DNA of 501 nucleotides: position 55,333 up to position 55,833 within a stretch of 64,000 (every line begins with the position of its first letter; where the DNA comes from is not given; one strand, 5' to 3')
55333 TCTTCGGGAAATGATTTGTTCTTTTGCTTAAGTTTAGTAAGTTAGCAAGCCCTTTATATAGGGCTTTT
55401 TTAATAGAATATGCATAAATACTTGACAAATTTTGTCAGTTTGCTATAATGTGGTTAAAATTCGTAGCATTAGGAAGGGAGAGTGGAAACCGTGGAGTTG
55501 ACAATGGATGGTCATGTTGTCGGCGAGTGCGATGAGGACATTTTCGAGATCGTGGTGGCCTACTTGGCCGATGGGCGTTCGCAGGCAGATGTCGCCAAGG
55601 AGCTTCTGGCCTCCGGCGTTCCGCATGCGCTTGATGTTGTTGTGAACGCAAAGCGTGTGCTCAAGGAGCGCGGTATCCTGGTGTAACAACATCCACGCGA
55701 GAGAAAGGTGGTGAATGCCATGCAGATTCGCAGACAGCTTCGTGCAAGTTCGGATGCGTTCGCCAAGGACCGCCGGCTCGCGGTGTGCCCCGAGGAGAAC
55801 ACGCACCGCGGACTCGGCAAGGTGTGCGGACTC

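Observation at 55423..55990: Second G+C-rich mini-cassette: consensus promoter with palindromic operator driving two tiny genes (67-aa acidic, 69-aa basic)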

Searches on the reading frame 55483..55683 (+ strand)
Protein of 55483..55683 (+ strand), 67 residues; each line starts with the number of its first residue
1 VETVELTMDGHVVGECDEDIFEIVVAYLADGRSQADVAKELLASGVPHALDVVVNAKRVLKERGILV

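Call 6: search_protein_families(library=pfam, proteins=[window:55483-55683:+], max_evalue=1)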
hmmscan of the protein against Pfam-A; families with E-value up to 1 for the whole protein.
seq(67 aa): 1 family
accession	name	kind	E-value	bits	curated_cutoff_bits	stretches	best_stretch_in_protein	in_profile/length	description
PF06649.17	DUF1161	-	0.025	15.3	25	0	8-24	33-49/52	Protein of unknown function (DUF1161)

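Call 10: find_homologous_proteins(query=window:55483-55683:+, max_evalue=0.01)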
Query seq(67 aa) (67 aa): 1 proteins with E <= 0.01 among 1 candidates.
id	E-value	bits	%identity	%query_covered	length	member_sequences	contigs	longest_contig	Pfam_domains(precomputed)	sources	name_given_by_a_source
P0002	3.0e-31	123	98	93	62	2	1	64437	-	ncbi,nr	ncbi:MAG: hypothetical protein Q7R91_00360 [bacterium]|nr:hypothetical protein [bacterium]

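Call 25: search_protein_families(library=phrogs, proteins=[window:55483-55683:+], max_evalue=1)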
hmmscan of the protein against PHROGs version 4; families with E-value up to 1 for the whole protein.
seq(67 aa): 1 family
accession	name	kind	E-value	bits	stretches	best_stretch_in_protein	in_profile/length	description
phrog_16979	-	unknown function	0.082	13.7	1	16-56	54-93/155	-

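Call 26: search_protein_families(library=ncbifam, proteins=[window:55483-55683:+], max_evalue=1)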
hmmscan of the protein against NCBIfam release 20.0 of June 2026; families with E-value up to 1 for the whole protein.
seq(67 aa): 1 family
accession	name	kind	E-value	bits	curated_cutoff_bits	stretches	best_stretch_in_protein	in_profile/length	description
NF050160.1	CbxlyestCULP6MYC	equivalog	0.16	11.1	570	1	12-64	184-235/329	carboxylesterase Culp6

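Call 53: find_related_loci(query=window:55483-55683:+, collection=viral_contigs, flank=5000)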
Query seq(67 aa) (67 aa) in viral_contigs; peptide patterns used: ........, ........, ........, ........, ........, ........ (x = any residue, [..] = any of these).
41 stretches matched a pattern, but none encodes a relative of the query by tblastn (E <= 1e-3).

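Call 65: predict_structure(protein=window:55483-55683:+)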
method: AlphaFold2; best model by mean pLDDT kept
length: 67 residues; sequences in the alignment: 1
mean_pLDDT: 93.0   pTM: 0.78
mean pLDDT of the five models: 93.0, 92.8, 92.3, 92.4, 91.8
residues with pLDDT >= 90: 61; 70-90: 5; 50-70: 1; < 50: 0
segments of 3 or more residues with pLDDT < 50: none
pLDDT, mean of each block of 10 residues (from residue 1): 90 94 95 94 93 95 88
secondary structure, 60 per line:
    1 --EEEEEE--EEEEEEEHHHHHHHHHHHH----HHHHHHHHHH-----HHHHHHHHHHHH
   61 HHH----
elements in order: E3-8 E11-17 H18-29 H34-43 H49-63

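Call 68: fold_search(model_id=the predicted structure, library=pdb)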
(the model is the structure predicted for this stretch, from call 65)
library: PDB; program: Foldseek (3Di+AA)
matches with E <= 10: 58; with E <= 0.001: 0
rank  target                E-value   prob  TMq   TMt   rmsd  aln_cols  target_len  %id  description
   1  5wgg_A                1.8e+00  0.18  0.46  0.10   8.0        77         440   17  Structural Insights into Thioether Bond Formation in the Biosynthesis of Sactipeptides (released 2017-07-26)
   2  5v1v_A                2.0e+00  0.25  0.56  0.44   8.7        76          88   14  TbiB1 in Complex with the TbiA(alpha) Leader Peptide (released 2018-09-05)
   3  2gtg                  2.6e+00  0.08  0.30  0.26   7.3        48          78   12  Crystal Structure of Human Saposin C (released 2006-07-25)
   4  9jm6_C                3.3e+00  0.08  0.27  0.28   7.0        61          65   21  Crystal structure of de novo designed light-responsive oligomer C5-1 (LRO-C5-1) (released 2025-08-27)
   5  9jm6_B                4.1e+00  0.06  0.27  0.28   7.0        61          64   21  Crystal structure of de novo designed light-responsive oligomer C5-1 (LRO-C5-1) (released 2025-08-27)
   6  8bmw_E                4.3e+00  0.10  0.44  0.28   7.8        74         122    7  SsoCsm (released 2023-03-01)
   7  5nbc_A                4.6e+00  0.11  0.46  0.27   6.6        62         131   19  Structure of Prokaryotic Transcription Factors (released 2018-05-16)
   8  5y0r                  4.6e+00  0.06  0.28  0.06   9.8        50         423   18  Crystal structure of Thermotoga maritima TmcAL (apo, form I) (released 2018-07-18)
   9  8dh5_B                4.9e+00  0.06  0.37  0.04   9.0        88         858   14  T7 RNA polymerase elongation complex with unnatural base dPa-ATP mismatch (released 2023-02-01)
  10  9jm6_E                4.9e+00  0.06  0.27  0.28   6.8        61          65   21  Crystal structure of de novo designed light-responsive oligomer C5-1 (LRO-C5-1) (released 2025-08-27)
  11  7rhn                  6.0e+00  0.06  0.39  0.16   9.2        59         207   17  Co-crystal structure of Q67H mutant of disulfide stabilized HIV-1 CA hexamer and lenacapavir (released 2022-07-27)
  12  1h0m_D                6.4e+00  0.07  0.41  0.15  10.6        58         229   17  Three-dimensional structure of the quorum sensing protein TraR bound to its autoinducer and to its target DNA (released 2002-08-29)
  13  1ixr_B                6.4e+00  0.03  0.27  0.12  11.0        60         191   27  RuvA-RuvB complex (released 2002-11-06)
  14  8dh2_B                6.4e+00  0.03  0.29  0.04   9.4        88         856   15  T7 RNA polymerase elongation complex with unnatural base dDs-ATP mismatch (released 2023-02-01)
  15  4lmy_A                6.9e+00  0.14  0.52  0.27   3.1        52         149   17  Structure of GAS PerR-Zn-Zn (released 2014-04-02)
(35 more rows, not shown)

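Call 71: fold_search(model_id=the predicted structure, library=viral)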
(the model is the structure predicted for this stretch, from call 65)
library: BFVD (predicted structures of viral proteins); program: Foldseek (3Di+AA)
matches with E <= 10: 367; with E <= 0.001: 0
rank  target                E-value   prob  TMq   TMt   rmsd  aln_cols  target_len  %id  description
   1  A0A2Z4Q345            3.8e-01  0.30  0.37  0.37   8.3        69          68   16  (no name in the UniProt tables at hand)
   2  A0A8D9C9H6            6.0e-01  0.94  0.62  0.60   1.2        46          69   13  Uncharacterized protein [uncultured marine phage]
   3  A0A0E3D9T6            6.4e-01  0.72  0.49  0.58   2.4        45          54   22  Uncharacterized protein [Bacillus phage BCP8-2]
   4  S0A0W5                8.3e-01  0.66  0.53  0.44   3.2        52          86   15  (no name in the UniProt tables at hand)
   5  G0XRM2                8.3e-01  0.06  0.26  0.13  14.3       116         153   11  Polyprotein (Fragment) [Trichovirus mali]
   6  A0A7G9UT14            8.9e-01  0.69  0.60  0.04   7.3        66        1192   20  NAD(+)--protein-arginine ADP-ribosyltransferase [Xanthomonas phage Xp12]
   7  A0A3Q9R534            8.9e-01  0.66  0.61  0.64   3.9        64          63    8  (no name in the UniProt tables at hand)
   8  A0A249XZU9            9.5e-01  0.23  0.39  0.34   7.9        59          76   10  (no name in the UniProt tables at hand)
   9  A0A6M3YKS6            1.0e+00  0.80  0.59  0.65   1.9        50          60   22  (no name in the UniProt tables at hand)
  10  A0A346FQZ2            1.0e+00  0.30  0.45  0.17   5.4        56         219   18  RNA-directed RNA polymerase (Fragment) [Mammalian orthoreovirus]
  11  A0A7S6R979            1.1e+00  0.77  0.56  0.66   2.9        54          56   17  Uncharacterized protein [Klebsiella phage 066042]
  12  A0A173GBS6            1.1e+00  0.41  0.52  0.20   3.6        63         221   19  Helix-turn-helix DNA binding domain protein [Bacillus phage SalinJah]
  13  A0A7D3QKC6            1.3e+00  0.57  0.52  0.08   2.7        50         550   26  (no name in the UniProt tables at hand)
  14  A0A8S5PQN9            1.3e+00  0.41  0.52  0.16   4.4        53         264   26  Homing endonuclease [Myoviridae sp. ctwwN25]
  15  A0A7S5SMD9            1.3e+00  0.28  0.44  0.44   3.6        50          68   18  (no name in the UniProt tables at hand)
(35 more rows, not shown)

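Call 84: search_protein_families(library=padloc, proteins=[window:55483-55683:+], max_evalue=1)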
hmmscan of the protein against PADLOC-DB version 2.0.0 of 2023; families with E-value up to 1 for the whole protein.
seq(67 aa): 0 families

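Call 89: search_solved_structures(query=window:55483-55683:+, max_evalue=10, show_alignments=2)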
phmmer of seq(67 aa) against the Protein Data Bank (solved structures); distinct sequences matched with E-value up to 10: 16.
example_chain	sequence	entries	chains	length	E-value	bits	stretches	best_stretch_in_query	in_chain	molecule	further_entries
4cj9_A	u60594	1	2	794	4.3e-07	33.2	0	19-65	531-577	BURRH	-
4cja_A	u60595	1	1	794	8e-07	32.3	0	20-65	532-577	BURRH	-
9lta_B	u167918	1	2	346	0.42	14.4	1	37-66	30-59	Mitogen-activated protein kinase 7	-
5o7i_A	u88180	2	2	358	0.54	14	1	39-66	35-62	Mitogen-activated protein kinase 7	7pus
4zsg_A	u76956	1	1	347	0.56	14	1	39-66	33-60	Mitogen-activated protein kinase 7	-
5byz_A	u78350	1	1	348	0.56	14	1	39-66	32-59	Mitogen-activated protein kinase 7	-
5byy_A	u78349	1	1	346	0.57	14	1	39-66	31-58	Mitogen-activated protein kinase 7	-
6hkm_A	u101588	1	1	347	0.57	14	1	39-66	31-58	Mitogen-activated protein kinase 7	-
4zsj_A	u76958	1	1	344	0.57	14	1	39-66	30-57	Mitogen-activated protein kinase 7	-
4zsl_A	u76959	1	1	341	0.59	13.9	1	39-66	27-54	Mitogen-activated protein kinase 7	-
4b99_A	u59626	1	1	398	0.6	13.9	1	39-66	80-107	MITOGEN-ACTIVATED PROTEIN KINASE 7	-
6hkn_A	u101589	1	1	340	0.61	13.9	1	39-66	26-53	Mitogen-activated protein kinase 7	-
4ic7_A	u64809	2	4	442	0.69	13.7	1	39-66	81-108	Mitogen-activated protein kinase 7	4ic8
3ju0_A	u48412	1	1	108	1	13.2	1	26-58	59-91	Phage integrase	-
7bca_A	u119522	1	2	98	1.2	13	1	13-42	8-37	KORA domain-containing protein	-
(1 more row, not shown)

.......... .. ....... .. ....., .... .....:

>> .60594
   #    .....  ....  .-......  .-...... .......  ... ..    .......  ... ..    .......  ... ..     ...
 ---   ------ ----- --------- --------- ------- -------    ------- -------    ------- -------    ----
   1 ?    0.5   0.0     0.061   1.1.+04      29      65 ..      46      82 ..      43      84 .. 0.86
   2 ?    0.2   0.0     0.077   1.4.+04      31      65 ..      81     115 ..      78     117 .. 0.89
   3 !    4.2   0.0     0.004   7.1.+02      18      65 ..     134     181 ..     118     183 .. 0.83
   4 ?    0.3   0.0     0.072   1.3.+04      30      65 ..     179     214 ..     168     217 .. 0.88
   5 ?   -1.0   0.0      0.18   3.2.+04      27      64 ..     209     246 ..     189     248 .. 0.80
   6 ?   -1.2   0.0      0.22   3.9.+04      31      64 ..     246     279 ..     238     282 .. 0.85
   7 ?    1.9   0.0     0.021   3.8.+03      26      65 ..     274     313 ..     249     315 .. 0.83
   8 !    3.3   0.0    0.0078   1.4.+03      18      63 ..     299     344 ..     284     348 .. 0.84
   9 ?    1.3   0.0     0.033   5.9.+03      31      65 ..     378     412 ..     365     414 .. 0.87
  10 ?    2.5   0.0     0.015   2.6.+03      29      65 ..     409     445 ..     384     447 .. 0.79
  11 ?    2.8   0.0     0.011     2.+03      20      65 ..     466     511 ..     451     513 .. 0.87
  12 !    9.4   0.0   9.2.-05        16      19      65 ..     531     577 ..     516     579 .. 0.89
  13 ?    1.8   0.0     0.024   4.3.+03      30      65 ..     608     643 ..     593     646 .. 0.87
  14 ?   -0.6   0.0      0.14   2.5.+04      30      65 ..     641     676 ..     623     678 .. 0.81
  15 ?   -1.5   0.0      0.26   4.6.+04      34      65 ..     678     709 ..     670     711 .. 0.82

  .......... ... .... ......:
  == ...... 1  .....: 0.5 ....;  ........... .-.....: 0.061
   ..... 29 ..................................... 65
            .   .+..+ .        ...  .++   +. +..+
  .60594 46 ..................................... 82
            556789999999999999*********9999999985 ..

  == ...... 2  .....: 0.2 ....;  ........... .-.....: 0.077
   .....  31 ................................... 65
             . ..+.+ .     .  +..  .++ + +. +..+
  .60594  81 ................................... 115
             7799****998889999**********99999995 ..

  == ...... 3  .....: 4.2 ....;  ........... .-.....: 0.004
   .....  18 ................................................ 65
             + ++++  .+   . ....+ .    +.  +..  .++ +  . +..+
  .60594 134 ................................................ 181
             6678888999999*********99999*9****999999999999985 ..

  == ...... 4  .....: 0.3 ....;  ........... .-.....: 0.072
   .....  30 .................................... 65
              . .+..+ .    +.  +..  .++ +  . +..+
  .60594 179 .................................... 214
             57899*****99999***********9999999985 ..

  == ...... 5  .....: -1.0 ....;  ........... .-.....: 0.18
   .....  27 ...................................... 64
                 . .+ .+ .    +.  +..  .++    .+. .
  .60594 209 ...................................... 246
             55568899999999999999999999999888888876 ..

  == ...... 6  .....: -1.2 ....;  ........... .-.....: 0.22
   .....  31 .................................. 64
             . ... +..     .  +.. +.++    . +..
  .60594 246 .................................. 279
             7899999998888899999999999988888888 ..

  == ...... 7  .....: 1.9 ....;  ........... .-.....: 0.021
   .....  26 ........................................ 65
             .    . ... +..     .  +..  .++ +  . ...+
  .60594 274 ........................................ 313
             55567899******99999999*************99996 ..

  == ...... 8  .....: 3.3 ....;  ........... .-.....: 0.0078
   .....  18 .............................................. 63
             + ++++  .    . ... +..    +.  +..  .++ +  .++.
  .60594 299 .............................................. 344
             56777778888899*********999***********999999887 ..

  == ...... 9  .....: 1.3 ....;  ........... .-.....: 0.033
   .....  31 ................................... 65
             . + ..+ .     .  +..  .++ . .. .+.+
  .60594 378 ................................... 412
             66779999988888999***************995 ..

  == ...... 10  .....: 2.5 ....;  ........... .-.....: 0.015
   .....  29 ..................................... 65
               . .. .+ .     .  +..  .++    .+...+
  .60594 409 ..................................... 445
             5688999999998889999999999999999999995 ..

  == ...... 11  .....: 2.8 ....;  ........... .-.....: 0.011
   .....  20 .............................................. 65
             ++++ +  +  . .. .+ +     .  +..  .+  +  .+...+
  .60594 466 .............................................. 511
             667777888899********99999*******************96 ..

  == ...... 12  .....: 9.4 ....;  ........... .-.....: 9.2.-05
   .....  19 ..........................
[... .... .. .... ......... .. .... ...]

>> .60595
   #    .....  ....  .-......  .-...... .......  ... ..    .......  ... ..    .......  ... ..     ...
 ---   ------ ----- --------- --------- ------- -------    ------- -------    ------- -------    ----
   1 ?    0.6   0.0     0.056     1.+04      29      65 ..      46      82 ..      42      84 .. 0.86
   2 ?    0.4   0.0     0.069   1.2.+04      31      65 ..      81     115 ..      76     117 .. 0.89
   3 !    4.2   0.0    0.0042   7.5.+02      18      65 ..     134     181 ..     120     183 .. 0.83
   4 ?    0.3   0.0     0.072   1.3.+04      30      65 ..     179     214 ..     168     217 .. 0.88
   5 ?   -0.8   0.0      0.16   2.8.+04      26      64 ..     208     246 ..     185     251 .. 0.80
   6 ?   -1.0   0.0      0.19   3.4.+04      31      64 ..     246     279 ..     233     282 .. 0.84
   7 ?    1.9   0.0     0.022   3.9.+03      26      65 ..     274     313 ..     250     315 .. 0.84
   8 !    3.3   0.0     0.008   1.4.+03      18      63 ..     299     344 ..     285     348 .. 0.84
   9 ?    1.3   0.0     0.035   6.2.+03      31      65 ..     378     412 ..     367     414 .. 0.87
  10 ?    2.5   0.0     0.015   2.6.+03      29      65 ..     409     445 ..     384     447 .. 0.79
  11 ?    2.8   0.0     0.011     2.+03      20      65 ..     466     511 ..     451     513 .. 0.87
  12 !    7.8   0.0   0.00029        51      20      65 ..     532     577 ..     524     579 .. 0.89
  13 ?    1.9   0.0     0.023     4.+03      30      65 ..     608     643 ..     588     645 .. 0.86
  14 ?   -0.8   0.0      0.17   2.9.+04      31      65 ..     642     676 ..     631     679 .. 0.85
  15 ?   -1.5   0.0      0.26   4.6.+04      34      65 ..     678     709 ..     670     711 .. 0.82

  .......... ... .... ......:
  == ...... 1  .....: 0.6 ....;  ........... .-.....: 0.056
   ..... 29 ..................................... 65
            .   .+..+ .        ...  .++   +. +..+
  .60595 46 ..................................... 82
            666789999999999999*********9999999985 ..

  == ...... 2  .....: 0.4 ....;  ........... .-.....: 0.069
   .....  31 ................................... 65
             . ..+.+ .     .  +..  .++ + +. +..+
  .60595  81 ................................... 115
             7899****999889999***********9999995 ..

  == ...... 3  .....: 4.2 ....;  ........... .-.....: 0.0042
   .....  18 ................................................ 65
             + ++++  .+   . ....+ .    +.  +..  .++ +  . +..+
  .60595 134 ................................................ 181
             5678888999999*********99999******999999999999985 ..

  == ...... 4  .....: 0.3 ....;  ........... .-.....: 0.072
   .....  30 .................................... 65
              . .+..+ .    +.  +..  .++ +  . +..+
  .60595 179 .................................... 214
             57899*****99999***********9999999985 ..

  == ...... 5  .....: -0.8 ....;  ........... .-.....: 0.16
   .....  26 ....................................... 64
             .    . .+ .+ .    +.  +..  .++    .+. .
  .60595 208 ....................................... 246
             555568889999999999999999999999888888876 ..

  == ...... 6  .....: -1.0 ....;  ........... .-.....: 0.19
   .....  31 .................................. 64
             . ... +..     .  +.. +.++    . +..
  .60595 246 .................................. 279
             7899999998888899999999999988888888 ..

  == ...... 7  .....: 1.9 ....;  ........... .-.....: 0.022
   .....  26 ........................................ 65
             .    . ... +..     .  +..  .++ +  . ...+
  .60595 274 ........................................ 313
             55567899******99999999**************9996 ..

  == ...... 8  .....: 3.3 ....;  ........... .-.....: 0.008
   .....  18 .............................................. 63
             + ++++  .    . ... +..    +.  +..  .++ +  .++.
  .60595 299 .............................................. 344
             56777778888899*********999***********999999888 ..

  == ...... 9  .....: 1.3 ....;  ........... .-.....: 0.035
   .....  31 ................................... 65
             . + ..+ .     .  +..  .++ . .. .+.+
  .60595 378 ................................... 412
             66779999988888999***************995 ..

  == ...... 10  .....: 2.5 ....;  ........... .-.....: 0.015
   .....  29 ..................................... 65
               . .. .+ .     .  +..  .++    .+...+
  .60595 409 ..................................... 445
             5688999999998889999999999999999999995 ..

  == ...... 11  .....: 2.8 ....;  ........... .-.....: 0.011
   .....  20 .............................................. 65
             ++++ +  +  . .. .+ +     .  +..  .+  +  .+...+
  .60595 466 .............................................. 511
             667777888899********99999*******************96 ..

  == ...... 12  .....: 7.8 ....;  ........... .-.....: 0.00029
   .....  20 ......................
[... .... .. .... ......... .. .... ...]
